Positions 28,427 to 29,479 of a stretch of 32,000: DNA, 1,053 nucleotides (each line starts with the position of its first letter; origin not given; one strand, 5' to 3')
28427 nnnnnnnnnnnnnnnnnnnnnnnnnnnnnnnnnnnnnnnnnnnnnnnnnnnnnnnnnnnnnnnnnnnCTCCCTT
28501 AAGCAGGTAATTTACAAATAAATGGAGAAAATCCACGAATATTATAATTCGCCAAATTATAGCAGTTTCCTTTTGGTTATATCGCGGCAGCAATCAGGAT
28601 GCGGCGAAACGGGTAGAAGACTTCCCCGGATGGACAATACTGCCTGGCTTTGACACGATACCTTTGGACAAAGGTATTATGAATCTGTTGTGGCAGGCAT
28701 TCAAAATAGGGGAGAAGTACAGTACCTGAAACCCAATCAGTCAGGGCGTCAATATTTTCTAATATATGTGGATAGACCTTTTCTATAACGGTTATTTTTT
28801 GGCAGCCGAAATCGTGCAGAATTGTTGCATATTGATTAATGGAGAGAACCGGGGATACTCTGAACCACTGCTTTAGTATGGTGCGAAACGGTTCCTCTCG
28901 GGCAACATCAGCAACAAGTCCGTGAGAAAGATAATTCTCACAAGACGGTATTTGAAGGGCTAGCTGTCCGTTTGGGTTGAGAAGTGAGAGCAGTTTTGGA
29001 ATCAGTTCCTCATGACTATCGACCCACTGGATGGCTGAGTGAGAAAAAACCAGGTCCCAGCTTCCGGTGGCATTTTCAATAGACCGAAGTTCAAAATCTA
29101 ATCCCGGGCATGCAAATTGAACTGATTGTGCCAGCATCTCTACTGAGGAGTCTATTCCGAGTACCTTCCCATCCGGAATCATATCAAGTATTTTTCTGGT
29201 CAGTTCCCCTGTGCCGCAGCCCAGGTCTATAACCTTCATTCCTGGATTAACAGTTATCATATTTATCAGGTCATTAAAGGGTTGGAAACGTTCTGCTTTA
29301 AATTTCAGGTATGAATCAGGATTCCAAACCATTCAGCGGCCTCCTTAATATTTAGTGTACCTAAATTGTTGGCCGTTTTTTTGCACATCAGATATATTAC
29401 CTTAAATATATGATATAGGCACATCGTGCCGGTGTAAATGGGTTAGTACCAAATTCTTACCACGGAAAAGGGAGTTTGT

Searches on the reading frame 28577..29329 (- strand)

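Call 23: search_protein_families(library=pfam, proteins=[window:28577-29329:-], max_evalue=0.001)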
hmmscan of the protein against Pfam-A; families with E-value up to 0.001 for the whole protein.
window:28577-29329:- (250 aa): 10 families
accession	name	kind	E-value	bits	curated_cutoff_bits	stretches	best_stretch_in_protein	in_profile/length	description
PF13847.12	Methyltransf_31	-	4.1e-15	56.2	27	1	29-135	3-119/145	Methyltransferase domain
PF08242.18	Methyltransf_12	-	5.4e-13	50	30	1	34-123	1-98/98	Methyltransferase domain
PF13649.12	Methyltransf_25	-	2e-12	48.1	27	1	33-121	1-97/97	Methyltransferase domain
PF08241.18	Methyltransf_11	-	4.5e-11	43.7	21.2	1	35-124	2-94/95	Methyltransferase domain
PF13489.12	Methyltransf_23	-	1.5e-10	41.5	27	1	27-179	20-162/164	Methyltransferase domain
PF01728.25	FtsJ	-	8e-05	23.1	24.1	1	27-95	19-96/181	FtsJ-like methyltransferase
PF01209.24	Ubie_methyltran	-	0.0001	22.2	20.1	1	22-69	40-88/233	ubiE/COQ5 methyltransferase family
PF05175.20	MTS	-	0.0002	21.5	23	1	21-68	23-70/170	Methyltransferase small domain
PF01135.25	PCMT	-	0.00027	21.2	20.3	1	22-70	66-115/210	Protein-L-isoaspartate(D-aspartate) O-methyltransferase (PCMT)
PF07021.18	MetW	-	0.00097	19.2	21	0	26-114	10-99/193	Methionine biosynthesis protein MetW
